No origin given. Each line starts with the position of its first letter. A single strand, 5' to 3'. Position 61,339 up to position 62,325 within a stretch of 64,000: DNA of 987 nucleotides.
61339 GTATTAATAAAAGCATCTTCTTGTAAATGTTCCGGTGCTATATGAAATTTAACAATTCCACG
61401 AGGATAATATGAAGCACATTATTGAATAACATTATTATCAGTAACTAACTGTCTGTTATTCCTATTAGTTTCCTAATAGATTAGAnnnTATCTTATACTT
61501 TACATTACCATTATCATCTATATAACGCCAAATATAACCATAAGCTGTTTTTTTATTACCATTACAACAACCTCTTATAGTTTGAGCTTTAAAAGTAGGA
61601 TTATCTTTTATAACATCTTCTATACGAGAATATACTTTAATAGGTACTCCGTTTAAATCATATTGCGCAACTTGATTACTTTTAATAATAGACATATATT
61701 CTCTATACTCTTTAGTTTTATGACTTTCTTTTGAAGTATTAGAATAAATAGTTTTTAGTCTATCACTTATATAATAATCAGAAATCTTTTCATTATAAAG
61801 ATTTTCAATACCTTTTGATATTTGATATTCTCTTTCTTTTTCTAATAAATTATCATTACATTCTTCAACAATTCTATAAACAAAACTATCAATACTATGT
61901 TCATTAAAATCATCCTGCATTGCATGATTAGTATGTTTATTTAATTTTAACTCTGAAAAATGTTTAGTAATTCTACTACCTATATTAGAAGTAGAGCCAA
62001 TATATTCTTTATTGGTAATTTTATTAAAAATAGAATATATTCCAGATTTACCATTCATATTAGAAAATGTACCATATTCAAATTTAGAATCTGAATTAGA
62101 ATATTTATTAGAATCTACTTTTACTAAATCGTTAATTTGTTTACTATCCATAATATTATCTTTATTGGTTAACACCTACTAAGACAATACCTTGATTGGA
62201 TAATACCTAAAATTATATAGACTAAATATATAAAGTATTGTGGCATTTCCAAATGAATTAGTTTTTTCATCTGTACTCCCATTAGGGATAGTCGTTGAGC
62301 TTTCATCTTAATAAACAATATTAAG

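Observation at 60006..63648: Family-B DNA polymerase split inside motif A by a group I intron carrying a GIY-YIG homing endonuclease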

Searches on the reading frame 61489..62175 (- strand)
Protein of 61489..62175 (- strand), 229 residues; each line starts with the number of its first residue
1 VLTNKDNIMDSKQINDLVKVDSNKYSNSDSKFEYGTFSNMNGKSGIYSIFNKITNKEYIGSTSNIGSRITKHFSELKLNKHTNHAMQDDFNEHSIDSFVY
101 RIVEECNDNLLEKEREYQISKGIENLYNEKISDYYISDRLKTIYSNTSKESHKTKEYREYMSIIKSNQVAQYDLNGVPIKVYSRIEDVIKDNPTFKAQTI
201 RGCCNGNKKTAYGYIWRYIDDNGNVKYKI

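Call 7: search_protein_families(library=pfam, proteins=[window:61489-62175:-], max_evalue=0.1)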
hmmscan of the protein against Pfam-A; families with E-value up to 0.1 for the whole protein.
seq(229 aa): 4 families
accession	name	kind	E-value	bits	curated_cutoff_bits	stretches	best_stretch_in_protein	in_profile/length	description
PF01541.30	GIY-YIG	-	7.8e-09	36.2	22.6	1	44-121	2-70/78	GIY-YIG catalytic domain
PF04286.17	DUF445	-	0.044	14.1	33.8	1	66-162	110-208/368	Protein of unknown function (DUF445)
PF05097.17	DUF688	-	0.053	13.2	20.3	1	52-157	270-376/446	Protein of unknown function (DUF688)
PF16702.10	DUF5063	-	0.079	13.8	27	0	54-149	28-122/167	Domain of unknown function (DUF5063)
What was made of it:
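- On GIY-YIG homing endonucleases (I-TevI-like): PF01541 scores 36.2 bits against a cutoff of 22.6 (call 7).
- Checked: The ORF matches Pfam GIY-YIG PF01541 (E 7.8e-9, 36.2 bits against a cutoff of 22.6; call 7).
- Pfam GIY-YIG is above its cutoff (call 7).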

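Call 8: search_protein_families(library=phrogs, proteins=[window:61489-62175:-], max_evalue=0.001)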
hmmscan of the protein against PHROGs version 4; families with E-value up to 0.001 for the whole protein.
seq(229 aa): 6 families
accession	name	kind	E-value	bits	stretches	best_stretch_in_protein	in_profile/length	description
phrog_314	-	DNA, RNA and nucleotide metabolism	1e-15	58.7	1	38-226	173-395/574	homing endonuclease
phrog_7168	-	DNA, RNA and nucleotide metabolism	2e-13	51.4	1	44-165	2-134/284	homing endonuclease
phrog_5123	-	DNA, RNA and nucleotide metabolism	3.6e-09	37.7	1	46-121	4-77/152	homing endonuclease with GIY-YIG motif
phrog_19446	-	DNA, RNA and nucleotide metabolism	6.1e-06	26.9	1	46-173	4-131/254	homing endonuclease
phrog_20162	-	DNA, RNA and nucleotide metabolism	0.00054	21.3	0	146-222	10-85/88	HNH endonuclease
phrog_13862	-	DNA, RNA and nucleotide metabolism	0.00067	20.7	0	39-94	23-78/112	endonuclease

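Call 39: search_solved_structures(query=window:61489-62151:-, max_evalue=1, show_alignments=2)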
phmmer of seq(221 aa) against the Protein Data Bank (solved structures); distinct sequences matched with E-value up to 1: 2.
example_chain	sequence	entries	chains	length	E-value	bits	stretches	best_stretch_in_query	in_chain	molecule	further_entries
1mk0_A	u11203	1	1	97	5.2e-08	36.3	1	35-130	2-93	Intron-associated endonuclease 1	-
1ln0_A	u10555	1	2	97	1.6e-07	34.7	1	35-130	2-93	intron-associated endonuclease 1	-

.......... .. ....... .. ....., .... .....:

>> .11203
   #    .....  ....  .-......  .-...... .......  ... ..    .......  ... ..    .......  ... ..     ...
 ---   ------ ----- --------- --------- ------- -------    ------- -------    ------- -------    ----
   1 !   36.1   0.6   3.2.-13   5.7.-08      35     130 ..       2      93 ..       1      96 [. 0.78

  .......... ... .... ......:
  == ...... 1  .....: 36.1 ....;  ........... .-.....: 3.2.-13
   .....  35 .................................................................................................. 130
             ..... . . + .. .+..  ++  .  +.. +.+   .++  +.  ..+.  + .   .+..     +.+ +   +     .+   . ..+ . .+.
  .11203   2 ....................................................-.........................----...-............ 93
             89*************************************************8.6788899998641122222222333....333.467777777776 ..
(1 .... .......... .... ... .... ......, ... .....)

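Call 40: find_homologous_proteins(query=window:61489-62151:-, max_evalue=0.00001)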
Query seq(221 aa) (221 aa): 57 proteins with E <= 0.00001 among 154 candidates.
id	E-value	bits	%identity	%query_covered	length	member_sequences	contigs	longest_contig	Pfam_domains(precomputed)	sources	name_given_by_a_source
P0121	1.0e-138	478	99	100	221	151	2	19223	PF01541.31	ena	-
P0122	2.6e-92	326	72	100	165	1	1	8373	-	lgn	-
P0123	1.7e-69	252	54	99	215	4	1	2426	PF01541.31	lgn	-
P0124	6.7e-66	240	56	91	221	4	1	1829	PF01541.31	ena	-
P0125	2.2e-64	235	55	91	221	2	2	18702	PF01541.31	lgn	-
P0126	1.4e-58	216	52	87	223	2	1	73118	PF01541.31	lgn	-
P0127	1.7e-57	213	57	84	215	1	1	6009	PF01541.31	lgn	-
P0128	8.2e-57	210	54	87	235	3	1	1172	PF01541.31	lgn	-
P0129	1.2e-54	203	51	91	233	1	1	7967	PF01541.31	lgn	-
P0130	3.6e-53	199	50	98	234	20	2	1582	PF01541.31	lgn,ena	-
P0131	1.1e-52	197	50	89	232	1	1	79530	PF01541.31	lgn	-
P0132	1.9e-52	196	47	89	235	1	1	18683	PF01541.31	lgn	-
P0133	2.7e-52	196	49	87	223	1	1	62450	PF01541.31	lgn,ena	-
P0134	3.1e-51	192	53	87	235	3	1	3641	PF01541.31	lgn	-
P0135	9.7e-51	191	47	96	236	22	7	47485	PF01541.31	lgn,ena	-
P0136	4.8e-50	188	49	89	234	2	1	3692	PF01541.31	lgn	-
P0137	1.5e-49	187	52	87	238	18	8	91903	PF01541.31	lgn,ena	-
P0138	9.8e-49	184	50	87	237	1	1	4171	PF01541.31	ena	-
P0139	9.8e-49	184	51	84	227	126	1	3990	PF01541.31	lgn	-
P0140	1.5e-48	184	48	87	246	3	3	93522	PF01541.31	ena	-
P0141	3.0e-48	183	47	90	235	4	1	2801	PF01541.31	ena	-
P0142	6.0e-48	182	46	90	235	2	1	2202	PF01541.31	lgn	-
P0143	9.8e-48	181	48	90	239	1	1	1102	PF01541.31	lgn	-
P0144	1.2e-47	181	48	87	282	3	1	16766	PF01541.31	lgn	-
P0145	1.3e-47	180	47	93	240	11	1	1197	PF01541.31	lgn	-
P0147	4.5e-47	179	46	87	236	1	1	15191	PF01541.31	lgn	-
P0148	4.8e-47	179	48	87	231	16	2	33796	PF01541.31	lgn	-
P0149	1.2e-46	177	44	97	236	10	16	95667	PF01541.31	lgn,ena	-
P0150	1.2e-46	177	48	89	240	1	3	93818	PF01541.31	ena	-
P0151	1.6e-46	177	47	90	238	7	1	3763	PF01541.31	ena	-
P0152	4.1e-46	176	47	88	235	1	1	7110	PF01541.31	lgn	-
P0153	2.0e-45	173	49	84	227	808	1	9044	PF01541.31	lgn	-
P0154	2.8e-45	173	46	87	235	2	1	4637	PF01541.31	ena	-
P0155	3.4e-45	173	44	89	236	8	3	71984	PF01541.31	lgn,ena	-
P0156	5.6e-45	172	45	89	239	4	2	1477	PF01541.31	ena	-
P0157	5.7e-44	169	46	87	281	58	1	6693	PF01541.31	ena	-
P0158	5.8e-44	168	44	87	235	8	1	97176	PF01541.31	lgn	-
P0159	1.4e-43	167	46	89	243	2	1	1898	PF01541.31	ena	-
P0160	7.1e-43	165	47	87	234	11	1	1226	PF01541.31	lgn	-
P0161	1.3e-41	161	45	90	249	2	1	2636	PF01541.31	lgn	-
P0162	1.6e-41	160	44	90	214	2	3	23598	PF01541.31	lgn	-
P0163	3.9e-41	159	42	93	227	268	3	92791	PF01541.31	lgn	-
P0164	7.1e-41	158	45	87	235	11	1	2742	PF01541.31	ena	-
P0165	1.2e-40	158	45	84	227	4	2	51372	PF01541.31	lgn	-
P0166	1.6e-40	157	45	84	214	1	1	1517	PF01541.31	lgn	-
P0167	1.7e-40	157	44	87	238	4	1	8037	PF01541.31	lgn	-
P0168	3.8e-40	156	44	84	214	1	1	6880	PF01541.31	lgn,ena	-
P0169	1.0e-39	155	44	84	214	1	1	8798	PF01541.31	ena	-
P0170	2.2e-39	154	44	84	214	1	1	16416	PF01541.31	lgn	-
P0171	2.2e-39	154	44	84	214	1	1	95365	PF01541.31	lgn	-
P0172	2.2e-33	134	40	87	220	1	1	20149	PF01541.31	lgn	-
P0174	5.7e-13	67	41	34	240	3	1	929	PF07460.17,PF01541.31,PF22083.3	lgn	-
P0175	2.6e-9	55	41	39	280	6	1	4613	PF01541.31,PF07453.20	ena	-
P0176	2.8e-7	49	45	38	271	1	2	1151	PF01541.31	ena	-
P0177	6.9e-6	44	31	80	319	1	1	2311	PF01541.31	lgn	-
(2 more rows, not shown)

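Call 41: find_encoding_contigs(protein=P0137, flank=3000, max_places=2)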
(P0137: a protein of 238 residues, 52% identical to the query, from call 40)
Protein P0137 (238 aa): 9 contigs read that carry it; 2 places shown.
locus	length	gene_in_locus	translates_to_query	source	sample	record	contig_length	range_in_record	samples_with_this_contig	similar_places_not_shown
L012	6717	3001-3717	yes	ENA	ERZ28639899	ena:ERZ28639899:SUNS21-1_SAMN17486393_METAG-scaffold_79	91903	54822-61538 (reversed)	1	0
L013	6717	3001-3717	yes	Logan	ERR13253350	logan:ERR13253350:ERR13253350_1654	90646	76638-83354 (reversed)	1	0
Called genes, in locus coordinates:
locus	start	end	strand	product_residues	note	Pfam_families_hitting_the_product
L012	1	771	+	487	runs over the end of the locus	PF05970:PIF1, PF13604:AAA_30, PF13245:AAA_19, PF13401:AAA_22 (faint), PF01443:Viral_helicase1 (faint), PF13538:UvrD_C_2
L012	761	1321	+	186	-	-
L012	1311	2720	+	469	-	-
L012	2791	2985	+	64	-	-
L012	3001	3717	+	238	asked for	PF01541:GIY-YIG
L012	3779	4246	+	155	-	PF00136:DNA_pol_B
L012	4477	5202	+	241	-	-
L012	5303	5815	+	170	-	-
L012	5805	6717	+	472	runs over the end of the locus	-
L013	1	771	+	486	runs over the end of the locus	PF05970:PIF1, PF13604:AAA_30, PF01443:Viral_helicase1 (faint), PF13245:AAA_19, PF13538:UvrD_C_2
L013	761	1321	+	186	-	-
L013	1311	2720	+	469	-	-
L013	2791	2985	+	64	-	-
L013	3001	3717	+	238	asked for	PF01541:GIY-YIG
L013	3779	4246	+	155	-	PF00136:DNA_pol_B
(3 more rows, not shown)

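Call 42: find_encoding_contigs(protein=P0149, flank=3000, max_places=2)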
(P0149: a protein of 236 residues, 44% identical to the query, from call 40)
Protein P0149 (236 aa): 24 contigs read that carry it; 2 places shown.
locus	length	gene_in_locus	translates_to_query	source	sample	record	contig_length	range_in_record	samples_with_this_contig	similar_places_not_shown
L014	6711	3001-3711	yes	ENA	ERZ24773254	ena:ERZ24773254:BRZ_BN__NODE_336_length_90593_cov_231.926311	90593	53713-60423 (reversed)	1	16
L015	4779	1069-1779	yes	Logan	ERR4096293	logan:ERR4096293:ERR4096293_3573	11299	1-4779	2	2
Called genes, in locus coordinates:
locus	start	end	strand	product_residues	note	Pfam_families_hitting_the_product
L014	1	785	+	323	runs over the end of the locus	PF13538:UvrD_C_2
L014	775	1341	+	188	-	-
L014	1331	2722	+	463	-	-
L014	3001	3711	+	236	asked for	PF01541:GIY-YIG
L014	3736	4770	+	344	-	PF00136:DNA_pol_B (weak)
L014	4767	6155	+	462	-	-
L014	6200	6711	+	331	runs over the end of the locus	-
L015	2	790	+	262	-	?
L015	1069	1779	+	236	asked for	PF01541:GIY-YIG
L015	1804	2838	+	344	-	PF00136:DNA_pol_B (weak)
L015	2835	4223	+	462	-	-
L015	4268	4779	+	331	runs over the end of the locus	-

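Call 43: find_encoding_contigs(protein=P0163, flank=3000, max_places=2)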
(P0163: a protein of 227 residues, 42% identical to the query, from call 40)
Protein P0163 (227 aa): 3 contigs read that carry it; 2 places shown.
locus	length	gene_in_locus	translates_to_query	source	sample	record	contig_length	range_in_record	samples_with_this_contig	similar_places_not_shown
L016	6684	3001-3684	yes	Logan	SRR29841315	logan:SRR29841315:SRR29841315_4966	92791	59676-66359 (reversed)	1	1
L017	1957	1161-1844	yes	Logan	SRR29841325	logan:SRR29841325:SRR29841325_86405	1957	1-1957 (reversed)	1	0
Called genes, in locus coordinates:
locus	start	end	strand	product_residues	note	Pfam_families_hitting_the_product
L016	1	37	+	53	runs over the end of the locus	-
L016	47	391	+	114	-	-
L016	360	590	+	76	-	-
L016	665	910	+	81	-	-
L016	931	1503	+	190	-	PF03167:UDG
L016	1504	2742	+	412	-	-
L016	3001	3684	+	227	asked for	PF01541:GIY-YIG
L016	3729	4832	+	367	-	-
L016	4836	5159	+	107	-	-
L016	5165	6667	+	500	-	-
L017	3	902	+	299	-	?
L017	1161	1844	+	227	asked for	PF01541:GIY-YIG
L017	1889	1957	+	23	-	?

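Call 44: find_encoding_contigs(protein=P0126, flank=3000, max_places=2)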
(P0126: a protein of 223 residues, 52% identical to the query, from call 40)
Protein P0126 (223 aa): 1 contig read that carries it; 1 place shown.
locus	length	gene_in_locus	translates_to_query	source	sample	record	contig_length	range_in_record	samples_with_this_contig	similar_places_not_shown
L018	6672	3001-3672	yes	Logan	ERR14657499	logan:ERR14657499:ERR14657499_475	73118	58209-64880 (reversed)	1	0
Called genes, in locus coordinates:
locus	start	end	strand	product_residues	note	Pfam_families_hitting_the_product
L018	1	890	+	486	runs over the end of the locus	PF05970:PIF1, PF13604:AAA_30, PF13245:AAA_19, PF01443:Viral_helicase1 (faint), PF13538:UvrD_C_2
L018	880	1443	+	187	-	-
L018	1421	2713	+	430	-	-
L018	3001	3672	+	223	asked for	PF01541:GIY-YIG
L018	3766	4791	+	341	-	-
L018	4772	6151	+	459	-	-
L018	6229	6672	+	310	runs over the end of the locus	-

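Call 64: search_dna_similar(query=window:61489-62151:-, collection=phages, mode=protein, max_evalue=1e-10, max_rows=40)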
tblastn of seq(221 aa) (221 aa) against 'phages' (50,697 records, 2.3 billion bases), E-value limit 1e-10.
Records with a match: 39; places in all: 40; records where one place covers at least 80% of the query: 6.
Best place of each record, by identity: <60% 39.
By first word of the organism name: Flavobacterium 22; uncultured 6; Bacteroides 4; Bacteriophage 2; Sinorhizobium 2; Bacillus 2; Kolpuevirus 1.
By host as written in the record: - 8; Flavobacterium psychrophilum 950106-1/1 8; Bacteroides intestinalis DSM 108646 4; Flavobacterium psychrophilum strain FPS-D10 3; Flavobacterium psychrophilum FPS-D15 2; Flavobacterium psychrophilum FPS-D10 2; Flavobacterium psychrophilum strain FPS-D15 2; Sinorhizobium meliloti 2; and 7 more.
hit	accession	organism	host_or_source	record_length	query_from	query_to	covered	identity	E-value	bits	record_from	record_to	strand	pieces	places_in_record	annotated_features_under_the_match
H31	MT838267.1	Bacteriophage sp.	human fecal samples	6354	24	217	88%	46.9%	3e-51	183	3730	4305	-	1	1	record has no annotation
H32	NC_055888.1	uncultured phage cr52_1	human feces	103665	36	214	81%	31.2%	2e-12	72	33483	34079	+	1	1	homing endonuclease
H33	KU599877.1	Flavobacterium phage Fpv1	Flavobacterium psychrophilum 950106-1/1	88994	34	209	80%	31.6%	9e-11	67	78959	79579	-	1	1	hypothetical protein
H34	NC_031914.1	Flavobacterium phage Fpv1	Flavobacterium psychrophilum 950106-1/1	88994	34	209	80%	31.6%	9e-11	67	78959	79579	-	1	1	homing endonuclease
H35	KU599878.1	Flavobacterium phage Fpv2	Flavobacterium psychrophilum 950106-1/1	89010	34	209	80%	31.6%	9e-11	67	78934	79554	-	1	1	hypothetical protein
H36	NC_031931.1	Flavobacterium phage Fpv2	Flavobacterium psychrophilum 950106-1/1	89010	34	209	80%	31.6%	9e-11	67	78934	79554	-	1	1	homing endonuclease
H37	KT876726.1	Flavobacterium phage FpV21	Flavobacterium psychrophilum 950106-1/1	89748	34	209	80%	31.6%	9e-11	67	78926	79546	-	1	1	hypothetical protein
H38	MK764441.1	Flavobacterium phage FPSV-F12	Flavobacterium psychrophilum 950106-1/1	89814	34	209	80%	31.6%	9e-11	67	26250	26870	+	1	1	hypothetical protein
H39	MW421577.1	Flavobacterium phage FPSV-S30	Flavobacterium psychrophilum strain ...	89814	34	209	80%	31.6%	9e-11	67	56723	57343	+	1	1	record has no annotation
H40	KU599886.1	Flavobacterium phage Fpv20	Flavobacterium psychrophilum 950106-1/1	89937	34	209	80%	31.6%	9e-11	67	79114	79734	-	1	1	hypothetical protein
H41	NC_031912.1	Flavobacterium phage Fpv20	Flavobacterium psychrophilum 950106-1/1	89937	34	209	80%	31.6%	9e-11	67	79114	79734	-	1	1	homing endonuclease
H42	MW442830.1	Flavobacterium phage FPSV-D18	Flavobacterium psychrophilum FPS-D8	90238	34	209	80%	31.6%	9e-11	67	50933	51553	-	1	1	record has no annotation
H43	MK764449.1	Flavobacterium phage FPSV-S29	Flavobacterium psychrophilum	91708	34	209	80%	31.6%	9e-11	67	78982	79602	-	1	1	hypothetical protein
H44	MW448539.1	Flavobacterium phage FPSV-D24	Flavobacterium psychrophilum strain ...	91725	34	209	80%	31.6%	9e-11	67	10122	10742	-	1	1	record has no annotation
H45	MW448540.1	Flavobacterium phage FPSV-D25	Flavobacterium psychrophilum strain ...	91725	34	209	80%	31.6%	9e-11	67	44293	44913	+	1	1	record has no annotation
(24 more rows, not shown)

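Call 68: find_encoding_contigs(protein=P0121, flank=3000, max_places=10)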
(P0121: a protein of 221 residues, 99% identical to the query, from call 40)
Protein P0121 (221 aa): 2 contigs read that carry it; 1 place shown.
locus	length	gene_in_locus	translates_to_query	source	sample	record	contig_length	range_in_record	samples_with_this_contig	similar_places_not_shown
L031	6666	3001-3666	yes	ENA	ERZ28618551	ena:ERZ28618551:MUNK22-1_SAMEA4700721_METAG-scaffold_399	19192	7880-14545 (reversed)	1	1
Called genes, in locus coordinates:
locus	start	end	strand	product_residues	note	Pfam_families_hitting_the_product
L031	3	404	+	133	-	-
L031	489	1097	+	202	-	PF03167:UDG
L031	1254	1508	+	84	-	-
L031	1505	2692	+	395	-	-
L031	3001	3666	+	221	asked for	PF01541:GIY-YIG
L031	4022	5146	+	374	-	-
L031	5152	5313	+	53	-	-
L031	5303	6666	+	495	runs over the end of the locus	PF04851:ResIII (faint)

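Call 83: predict_structure(alignment_id=A2)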
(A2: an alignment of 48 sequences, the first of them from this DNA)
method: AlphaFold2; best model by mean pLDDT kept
length: 221 residues; sequences in the alignment: 48
mean_pLDDT: 85.0   pTM: 0.59
mean pLDDT of the five models: 85.0, 84.0, 83.9, 83.8, 83.6
residues with pLDDT >= 90: 144; 70-90: 45; 50-70: 10; < 50: 22
segments of 3 or more residues with pLDDT < 50: 1-19
pLDDT, mean of each block of 10 residues (from residue 1): 35 40 70 94 97 96 95 96 95 95 97 96 93 85 72 77 94 93 94 89 95 76 40
secondary structure, 60 per line:
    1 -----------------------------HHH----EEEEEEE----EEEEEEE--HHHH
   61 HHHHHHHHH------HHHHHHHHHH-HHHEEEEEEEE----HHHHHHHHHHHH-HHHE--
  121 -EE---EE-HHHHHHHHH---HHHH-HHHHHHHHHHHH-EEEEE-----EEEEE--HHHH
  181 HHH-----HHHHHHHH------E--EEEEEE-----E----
elements in order: E37-43 E48-54 H57-69 H76-85 E90-97 H102-113 H130-138 H142-145 H147-158 E160-164 E170-174 H177-183 H189-196 E206-211
